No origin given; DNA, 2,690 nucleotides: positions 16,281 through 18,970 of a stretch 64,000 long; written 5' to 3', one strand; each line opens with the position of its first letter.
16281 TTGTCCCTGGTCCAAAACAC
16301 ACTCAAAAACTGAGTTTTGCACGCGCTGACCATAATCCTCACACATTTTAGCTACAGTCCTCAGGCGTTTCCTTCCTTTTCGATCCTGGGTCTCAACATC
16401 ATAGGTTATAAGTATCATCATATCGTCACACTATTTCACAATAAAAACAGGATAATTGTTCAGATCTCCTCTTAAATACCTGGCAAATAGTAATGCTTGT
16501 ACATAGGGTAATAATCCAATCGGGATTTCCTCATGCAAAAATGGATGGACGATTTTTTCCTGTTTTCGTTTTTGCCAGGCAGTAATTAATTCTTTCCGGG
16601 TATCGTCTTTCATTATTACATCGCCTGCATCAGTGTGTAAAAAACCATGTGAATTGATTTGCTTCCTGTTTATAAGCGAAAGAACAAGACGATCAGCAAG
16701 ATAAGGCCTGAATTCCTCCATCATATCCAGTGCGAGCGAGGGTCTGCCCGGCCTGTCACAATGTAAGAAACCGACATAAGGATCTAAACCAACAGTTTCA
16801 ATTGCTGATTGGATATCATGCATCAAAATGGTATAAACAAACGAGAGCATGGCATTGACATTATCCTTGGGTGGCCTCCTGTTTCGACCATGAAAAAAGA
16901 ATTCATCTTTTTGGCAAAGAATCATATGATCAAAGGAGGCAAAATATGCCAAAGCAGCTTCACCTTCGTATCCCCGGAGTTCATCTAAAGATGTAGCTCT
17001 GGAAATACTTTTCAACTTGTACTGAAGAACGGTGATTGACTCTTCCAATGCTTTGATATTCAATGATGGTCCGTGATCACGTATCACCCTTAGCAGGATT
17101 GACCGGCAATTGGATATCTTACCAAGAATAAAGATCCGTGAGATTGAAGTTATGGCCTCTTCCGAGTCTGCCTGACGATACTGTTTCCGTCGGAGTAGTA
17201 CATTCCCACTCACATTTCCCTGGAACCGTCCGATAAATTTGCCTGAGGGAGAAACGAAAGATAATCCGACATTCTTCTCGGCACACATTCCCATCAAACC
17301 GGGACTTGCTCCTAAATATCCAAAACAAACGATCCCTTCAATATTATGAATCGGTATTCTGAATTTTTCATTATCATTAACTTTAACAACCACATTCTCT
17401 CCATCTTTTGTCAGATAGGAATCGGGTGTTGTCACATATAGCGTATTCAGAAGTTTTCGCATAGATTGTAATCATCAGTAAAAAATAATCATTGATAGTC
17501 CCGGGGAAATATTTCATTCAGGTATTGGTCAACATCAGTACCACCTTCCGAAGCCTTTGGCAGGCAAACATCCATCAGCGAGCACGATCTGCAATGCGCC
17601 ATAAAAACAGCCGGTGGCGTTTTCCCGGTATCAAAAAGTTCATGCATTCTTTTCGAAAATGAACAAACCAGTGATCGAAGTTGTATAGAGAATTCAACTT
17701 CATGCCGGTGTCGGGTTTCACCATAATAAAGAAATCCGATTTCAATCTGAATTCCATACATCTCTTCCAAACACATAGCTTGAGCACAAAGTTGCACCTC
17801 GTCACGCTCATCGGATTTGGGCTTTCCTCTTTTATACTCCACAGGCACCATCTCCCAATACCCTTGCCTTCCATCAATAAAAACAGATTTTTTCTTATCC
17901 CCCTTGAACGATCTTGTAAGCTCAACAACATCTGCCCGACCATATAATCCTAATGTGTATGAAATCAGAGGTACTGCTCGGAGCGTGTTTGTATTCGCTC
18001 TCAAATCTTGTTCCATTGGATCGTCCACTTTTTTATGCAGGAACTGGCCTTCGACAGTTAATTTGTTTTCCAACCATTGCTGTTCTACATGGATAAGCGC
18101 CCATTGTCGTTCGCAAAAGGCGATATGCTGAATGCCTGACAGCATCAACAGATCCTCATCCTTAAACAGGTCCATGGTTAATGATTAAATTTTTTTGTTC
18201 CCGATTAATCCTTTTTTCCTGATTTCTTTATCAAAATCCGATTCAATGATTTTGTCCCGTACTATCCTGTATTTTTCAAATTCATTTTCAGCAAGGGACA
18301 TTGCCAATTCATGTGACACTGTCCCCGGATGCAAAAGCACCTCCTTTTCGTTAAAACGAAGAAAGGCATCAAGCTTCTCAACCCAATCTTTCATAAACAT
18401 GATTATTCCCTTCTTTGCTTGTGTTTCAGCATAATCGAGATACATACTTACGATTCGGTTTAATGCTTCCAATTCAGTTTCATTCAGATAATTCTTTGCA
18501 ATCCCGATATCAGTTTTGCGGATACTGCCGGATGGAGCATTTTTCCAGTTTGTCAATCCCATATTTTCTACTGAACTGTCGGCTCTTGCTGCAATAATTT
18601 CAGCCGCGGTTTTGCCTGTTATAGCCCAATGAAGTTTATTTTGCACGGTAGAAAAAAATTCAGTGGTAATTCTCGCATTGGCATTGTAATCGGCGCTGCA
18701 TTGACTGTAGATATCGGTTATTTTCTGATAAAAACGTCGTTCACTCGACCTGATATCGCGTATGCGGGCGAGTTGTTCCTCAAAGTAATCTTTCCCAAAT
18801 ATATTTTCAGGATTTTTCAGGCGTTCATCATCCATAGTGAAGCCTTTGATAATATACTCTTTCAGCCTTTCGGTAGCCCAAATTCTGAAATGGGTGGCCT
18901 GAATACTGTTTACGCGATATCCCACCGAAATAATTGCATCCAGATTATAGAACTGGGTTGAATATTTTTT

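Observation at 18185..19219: RhuM-family gene inserted inside a type I-C cas operon, between cas7c and cas4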

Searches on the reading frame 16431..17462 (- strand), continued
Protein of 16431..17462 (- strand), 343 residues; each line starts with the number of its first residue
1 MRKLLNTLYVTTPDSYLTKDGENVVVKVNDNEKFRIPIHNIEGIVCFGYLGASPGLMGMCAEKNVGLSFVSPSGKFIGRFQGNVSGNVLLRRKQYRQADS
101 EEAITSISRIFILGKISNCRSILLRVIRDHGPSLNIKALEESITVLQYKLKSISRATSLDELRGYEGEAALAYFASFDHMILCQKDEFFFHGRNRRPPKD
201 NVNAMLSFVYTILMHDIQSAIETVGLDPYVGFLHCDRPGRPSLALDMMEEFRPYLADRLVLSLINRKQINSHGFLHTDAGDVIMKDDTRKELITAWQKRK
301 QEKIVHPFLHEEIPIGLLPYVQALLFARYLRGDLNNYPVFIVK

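Call 100: get_annotated_region(hit=H78, flank=4500)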
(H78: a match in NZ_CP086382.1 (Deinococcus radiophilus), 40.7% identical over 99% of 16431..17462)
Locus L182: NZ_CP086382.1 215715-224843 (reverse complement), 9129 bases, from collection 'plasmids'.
description: Deinococcus radiophilus strain ATCC 27603 plasmid pRadio2, complete sequence
organism: Deinococcus radiophilus (NCBI taxid 32062)
taxonomy: Bacteria; Deinococcota; Deinococci; Deinococcales; Deinococcaceae; Deinococcus; Deinococcus radiophilus
host: -; source: Harpadon nehereus,cell culture,2 Mrad irradiated Bombay duck; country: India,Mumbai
typing (MOB-suite, as given by PLSDB): non-mobilizable
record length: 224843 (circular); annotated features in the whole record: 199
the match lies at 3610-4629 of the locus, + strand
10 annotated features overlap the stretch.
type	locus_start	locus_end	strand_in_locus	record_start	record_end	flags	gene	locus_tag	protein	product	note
CDS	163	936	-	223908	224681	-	-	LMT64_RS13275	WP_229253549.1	IS982 family transposase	-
CDS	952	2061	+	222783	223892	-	-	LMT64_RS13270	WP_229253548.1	type I-C CRISPR-associated protein Cas8c/Csd1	-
CDS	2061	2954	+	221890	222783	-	cas7c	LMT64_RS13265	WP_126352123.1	type I-C CRISPR-associated protein Cas7/Csd2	GO:0043571 - maintenance of CRISPR repeat elements [Evidence IEA]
CDS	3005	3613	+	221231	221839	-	cas4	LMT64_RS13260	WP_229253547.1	CRISPR-associated protein Cas4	GO:0043571 - maintenance of CRISPR repeat elements [Evidence IEA]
CDS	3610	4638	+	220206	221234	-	cas1c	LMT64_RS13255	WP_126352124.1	type I-C CRISPR-associated endonuclease Cas1c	GO:0051607 - defense response to virus [Evidence IEA]; GO:0043571 - maintenance of CRISPR repeat elements [Evidence IEA]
CDS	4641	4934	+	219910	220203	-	cas2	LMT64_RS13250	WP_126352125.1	CRISPR-associated endonuclease Cas2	GO:0043571 - maintenance of CRISPR repeat elements [Evidence IEA]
CDS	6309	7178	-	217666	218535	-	-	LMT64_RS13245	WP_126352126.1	peptidylprolyl isomerase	GO:0000413 - protein peptidyl-prolyl isomerization [Evidence IEA]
CDS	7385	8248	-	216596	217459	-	-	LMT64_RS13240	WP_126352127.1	CoA transferase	-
CDS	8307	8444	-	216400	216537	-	-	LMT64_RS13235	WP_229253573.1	SWIM zinc finger family protein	-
CDS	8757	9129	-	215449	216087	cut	-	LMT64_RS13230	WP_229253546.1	queuosine precursor transporter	GO:1990397 - queuosine salvage [Evidence IEA]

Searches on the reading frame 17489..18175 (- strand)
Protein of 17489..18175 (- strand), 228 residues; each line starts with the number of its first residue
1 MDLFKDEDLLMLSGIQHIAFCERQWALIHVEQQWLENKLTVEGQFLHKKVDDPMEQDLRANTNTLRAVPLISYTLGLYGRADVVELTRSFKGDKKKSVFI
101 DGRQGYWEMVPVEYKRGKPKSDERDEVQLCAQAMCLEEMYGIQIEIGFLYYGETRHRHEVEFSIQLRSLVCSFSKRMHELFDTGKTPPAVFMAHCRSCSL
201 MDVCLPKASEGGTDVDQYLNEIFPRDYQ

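Call 3: search_protein_families(library=pfam, proteins=[window:17489-18175:-])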
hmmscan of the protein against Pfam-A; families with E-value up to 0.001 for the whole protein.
window:17489-18175:- (228 aa): 1 family
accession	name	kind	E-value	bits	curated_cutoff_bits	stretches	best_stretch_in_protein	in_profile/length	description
PF01930.23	Cas_Cas4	-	8.9e-22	78.3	22.7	1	13-205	3-159/160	Domain of unknown function DUF83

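Call 6: search_protein_families(library=ncbifam, proteins=[window:17489-18175:-], max_evalue=0.01)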
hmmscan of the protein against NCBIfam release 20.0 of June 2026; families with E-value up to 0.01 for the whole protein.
window:17489-18175:- (228 aa): 3 families
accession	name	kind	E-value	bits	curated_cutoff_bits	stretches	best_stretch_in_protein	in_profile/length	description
NF049935.1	cas4g_cas1g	exception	1.1e-33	116.5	560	1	13-221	5-206/546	CRISPR-associated endonuclease Cas4g/Cas1g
TIGR00372.1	cas4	equivalog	1.4e-32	113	65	1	13-206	4-180/180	CRISPR-associated protein Cas4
TIGR04328.1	cas4_PREFRAN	exception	0.0031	17.5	70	0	40-98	35-90/178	type V CRISPR-associated protein Cas4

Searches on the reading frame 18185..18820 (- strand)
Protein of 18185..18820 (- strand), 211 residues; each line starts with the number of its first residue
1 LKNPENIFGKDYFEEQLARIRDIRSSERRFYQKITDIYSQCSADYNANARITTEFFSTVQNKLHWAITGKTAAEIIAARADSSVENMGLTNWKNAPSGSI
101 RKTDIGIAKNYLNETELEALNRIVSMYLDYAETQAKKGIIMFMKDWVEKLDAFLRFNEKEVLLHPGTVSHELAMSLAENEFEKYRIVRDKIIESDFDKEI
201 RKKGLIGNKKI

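Call 47: search_protein_families(library=pfam, proteins=[window:18185-18820:-], max_evalue=1)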
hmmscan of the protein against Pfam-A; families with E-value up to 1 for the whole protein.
window:18185-18820:- (211 aa): 1 family
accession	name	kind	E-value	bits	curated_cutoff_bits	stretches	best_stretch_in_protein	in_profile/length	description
PF13310.11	Virulence_RhuM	-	4e-78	262.6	33.7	1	2-189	68-248/252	Virulence protein RhuM family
